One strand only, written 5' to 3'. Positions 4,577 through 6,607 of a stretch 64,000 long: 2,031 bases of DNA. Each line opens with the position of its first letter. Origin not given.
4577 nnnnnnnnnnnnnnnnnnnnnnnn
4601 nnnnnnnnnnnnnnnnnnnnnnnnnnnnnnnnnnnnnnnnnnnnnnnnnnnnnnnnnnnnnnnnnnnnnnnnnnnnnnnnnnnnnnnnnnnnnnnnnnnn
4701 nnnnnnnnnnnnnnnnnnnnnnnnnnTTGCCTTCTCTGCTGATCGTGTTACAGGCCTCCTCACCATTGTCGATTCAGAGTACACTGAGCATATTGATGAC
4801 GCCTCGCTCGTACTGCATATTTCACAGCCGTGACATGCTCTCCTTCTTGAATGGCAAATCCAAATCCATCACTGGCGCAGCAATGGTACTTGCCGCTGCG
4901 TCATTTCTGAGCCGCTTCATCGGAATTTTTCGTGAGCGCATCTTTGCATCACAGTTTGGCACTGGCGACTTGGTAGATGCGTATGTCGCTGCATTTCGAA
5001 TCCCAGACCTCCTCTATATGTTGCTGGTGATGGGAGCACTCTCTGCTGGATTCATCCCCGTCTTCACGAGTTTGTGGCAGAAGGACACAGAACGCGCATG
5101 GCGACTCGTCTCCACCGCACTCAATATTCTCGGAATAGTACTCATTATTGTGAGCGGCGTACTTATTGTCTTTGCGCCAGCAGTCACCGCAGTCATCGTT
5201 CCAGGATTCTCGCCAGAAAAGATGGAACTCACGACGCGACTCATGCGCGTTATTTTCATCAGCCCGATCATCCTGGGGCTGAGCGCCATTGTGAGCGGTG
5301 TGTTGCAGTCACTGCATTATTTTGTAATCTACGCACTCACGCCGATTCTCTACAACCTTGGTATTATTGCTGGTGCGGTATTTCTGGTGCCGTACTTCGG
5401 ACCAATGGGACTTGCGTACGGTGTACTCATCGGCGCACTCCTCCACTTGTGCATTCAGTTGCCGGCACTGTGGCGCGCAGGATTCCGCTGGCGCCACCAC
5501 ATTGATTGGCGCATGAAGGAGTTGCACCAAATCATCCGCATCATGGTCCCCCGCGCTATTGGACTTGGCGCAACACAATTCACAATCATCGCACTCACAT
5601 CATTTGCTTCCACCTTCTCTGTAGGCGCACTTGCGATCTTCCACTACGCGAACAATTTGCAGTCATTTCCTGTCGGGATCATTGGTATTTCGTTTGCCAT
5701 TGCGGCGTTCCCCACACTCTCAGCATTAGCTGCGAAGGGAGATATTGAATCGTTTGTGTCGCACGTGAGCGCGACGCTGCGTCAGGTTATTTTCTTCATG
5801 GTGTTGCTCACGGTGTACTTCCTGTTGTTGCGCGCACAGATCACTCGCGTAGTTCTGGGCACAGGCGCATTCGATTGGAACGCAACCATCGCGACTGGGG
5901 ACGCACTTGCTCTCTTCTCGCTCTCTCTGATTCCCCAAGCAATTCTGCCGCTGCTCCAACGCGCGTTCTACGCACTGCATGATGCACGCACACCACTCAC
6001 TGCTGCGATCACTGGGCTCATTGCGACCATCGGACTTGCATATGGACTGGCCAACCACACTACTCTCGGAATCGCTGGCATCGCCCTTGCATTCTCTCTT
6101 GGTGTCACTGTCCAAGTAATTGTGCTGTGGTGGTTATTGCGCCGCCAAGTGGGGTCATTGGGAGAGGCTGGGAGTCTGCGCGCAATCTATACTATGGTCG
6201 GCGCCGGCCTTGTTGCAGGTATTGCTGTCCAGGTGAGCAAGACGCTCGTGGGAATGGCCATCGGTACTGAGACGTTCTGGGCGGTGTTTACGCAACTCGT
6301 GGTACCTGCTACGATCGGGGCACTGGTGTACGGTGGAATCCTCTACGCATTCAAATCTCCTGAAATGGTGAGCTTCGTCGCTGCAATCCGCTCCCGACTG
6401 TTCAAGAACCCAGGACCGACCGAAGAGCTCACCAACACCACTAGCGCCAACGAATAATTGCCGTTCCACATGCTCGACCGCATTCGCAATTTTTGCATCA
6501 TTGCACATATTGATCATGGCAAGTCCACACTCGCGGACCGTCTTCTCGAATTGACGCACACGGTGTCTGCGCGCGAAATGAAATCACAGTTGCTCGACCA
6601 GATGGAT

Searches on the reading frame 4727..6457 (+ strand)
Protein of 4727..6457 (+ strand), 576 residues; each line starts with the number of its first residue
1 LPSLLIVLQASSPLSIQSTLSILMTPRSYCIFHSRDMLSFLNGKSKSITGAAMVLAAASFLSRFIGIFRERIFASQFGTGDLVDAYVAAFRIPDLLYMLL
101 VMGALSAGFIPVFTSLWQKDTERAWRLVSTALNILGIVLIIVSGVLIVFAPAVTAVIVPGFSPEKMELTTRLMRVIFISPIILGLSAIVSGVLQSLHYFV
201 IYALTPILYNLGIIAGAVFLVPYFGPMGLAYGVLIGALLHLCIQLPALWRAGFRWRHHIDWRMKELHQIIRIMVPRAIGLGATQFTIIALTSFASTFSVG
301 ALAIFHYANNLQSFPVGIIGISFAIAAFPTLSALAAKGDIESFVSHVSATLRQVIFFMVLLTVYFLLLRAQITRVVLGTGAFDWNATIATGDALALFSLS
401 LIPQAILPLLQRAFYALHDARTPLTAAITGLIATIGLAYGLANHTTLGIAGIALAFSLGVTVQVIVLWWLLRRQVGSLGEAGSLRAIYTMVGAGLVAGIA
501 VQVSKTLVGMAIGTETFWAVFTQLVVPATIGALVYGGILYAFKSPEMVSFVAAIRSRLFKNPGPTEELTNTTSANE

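Call 10: search_protein_families(library=pfam, proteins=[window:4727-6457:+])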
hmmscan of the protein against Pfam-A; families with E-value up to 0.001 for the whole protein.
window:4727-6457:+ (576 aa): 1 family
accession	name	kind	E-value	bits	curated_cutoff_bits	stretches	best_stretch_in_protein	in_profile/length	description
PF03023.19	MurJ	-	4.4e-91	306.2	27.4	1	74-504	2-432/451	Lipid II flippase MurJ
